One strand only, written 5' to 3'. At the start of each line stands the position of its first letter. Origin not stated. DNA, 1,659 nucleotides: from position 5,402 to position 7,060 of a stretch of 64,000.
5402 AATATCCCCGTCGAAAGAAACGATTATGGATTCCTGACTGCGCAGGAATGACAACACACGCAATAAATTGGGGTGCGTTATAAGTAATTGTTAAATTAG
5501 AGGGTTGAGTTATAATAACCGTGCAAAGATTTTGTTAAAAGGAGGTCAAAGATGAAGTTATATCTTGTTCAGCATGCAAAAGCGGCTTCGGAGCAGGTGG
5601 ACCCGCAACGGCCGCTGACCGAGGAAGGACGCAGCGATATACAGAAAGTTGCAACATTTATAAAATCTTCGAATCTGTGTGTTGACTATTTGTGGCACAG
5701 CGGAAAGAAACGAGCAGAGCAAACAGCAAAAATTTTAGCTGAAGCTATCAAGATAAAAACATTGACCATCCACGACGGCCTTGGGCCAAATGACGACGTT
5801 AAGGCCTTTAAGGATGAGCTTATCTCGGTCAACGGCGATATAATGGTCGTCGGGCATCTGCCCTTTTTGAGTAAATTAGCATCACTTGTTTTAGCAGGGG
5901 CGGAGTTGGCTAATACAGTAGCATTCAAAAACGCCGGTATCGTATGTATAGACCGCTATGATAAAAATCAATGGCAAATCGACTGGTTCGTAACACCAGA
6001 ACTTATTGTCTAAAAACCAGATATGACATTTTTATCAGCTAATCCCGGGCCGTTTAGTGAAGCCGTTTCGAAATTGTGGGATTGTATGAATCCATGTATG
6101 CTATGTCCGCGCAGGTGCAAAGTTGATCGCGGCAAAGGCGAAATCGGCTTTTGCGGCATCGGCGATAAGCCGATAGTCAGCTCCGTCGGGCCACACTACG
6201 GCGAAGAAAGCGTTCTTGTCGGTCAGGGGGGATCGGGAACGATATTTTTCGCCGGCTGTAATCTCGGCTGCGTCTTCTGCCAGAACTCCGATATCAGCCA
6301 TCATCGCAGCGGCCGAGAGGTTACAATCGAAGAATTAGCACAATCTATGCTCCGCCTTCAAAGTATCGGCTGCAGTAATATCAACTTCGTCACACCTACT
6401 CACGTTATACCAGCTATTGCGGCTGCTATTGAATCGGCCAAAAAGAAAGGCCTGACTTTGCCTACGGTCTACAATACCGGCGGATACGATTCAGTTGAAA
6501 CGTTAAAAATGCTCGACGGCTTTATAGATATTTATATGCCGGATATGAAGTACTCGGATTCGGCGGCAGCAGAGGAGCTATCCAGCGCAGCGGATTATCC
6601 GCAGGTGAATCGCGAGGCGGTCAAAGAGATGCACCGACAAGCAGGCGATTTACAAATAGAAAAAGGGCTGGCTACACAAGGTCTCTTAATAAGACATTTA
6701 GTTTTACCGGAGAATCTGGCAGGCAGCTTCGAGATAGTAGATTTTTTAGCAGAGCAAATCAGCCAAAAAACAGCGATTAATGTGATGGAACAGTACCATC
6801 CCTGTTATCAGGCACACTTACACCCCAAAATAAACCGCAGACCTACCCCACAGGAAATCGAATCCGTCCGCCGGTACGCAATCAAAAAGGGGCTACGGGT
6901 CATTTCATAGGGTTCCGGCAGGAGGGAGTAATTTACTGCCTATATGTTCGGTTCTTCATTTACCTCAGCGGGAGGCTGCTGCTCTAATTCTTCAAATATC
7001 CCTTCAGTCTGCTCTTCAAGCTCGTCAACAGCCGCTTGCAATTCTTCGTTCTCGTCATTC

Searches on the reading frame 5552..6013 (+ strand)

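Call 49: search_protein_families(library=pfam, proteins=[window:5552-6013:+], max_evalue=0.01)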
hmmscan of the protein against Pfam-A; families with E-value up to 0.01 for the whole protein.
window:5552-6013:+ (153 aa): 1 family
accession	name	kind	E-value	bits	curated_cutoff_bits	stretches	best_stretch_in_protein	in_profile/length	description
PF00300.27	His_Phos_1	-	1.1e-09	38.7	21.7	1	4-77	2-77/194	Histidine phosphatase superfamily (branch 1)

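Call 86: search_protein_families(library=ncbifam, proteins=[window:5552-6013:+], max_evalue=0.00001)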
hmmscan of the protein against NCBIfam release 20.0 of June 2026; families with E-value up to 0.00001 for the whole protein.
window:5552-6013:+ (153 aa): 2 families
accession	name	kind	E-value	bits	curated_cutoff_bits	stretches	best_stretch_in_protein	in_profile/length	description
TIGR00249.1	sixA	equivalog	8e-31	107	74.5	1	1-149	1-154/154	phosphohistidine phosphatase SixA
NF038349.1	dPGM_arch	equivalog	3.3e-06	27.1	225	0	13-71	18-73/194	2,3-diphosphoglycerate-dependent phosphoglycerate mutase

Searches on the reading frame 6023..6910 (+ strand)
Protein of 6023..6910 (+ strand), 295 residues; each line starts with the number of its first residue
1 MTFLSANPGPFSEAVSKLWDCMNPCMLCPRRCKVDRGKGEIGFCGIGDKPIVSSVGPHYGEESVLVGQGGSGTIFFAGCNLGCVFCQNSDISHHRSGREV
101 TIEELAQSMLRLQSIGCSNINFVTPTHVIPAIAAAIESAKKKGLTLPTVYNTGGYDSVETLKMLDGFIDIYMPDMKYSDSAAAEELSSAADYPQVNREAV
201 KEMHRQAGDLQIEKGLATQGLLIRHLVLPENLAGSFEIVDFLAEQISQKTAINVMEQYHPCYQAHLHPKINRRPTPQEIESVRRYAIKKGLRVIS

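Call 49: search_protein_families(library=pfam, proteins=[window:6023-6910:+], max_evalue=0.01)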
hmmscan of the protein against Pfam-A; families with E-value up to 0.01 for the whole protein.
window:6023-6910:+ (295 aa): 2 families
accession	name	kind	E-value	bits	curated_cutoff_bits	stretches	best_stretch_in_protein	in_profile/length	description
PF04055.27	Radical_SAM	-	3.5e-11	44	29.5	1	74-214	2-143/166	Radical SAM superfamily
PF13353.11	Fer4_12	-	9.1e-06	26.5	22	1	67-160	3-97/137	4Fe-4S single cluster domain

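Call 86: search_protein_families(library=ncbifam, proteins=[window:6023-6910:+], max_evalue=0.00001)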
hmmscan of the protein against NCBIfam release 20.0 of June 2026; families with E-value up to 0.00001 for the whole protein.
window:6023-6910:+ (295 aa): 5 families
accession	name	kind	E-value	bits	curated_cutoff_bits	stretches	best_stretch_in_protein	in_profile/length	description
TIGR04337.1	AmmeMemoSam_rS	hypoth_equivalog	1.3e-09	37.3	220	1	24-186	13-187/349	AmmeMemoRadiSam system radical SAM enzyme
TIGR02495.1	NrdG2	equivalog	3.2e-08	33.1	131.15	1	72-113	19-60/193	anaerobic ribonucleoside-triphosphate reductase activating protein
TIGR02493.1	PFLA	equivalog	2.2e-07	30.5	231.75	1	68-195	14-146/235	pyruvate formate-lyase-activating protein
TIGR02494.1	PFLE_PFLC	subfamily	1.7e-06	27.5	174.35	0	63-91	8-36/293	glycyl-radical enzyme activating protein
TIGR04395.1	cutC_activ_rSAM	equivalog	5.6e-06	25.8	360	0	133-188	148-201/309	choline TMA-lyase-activating enzyme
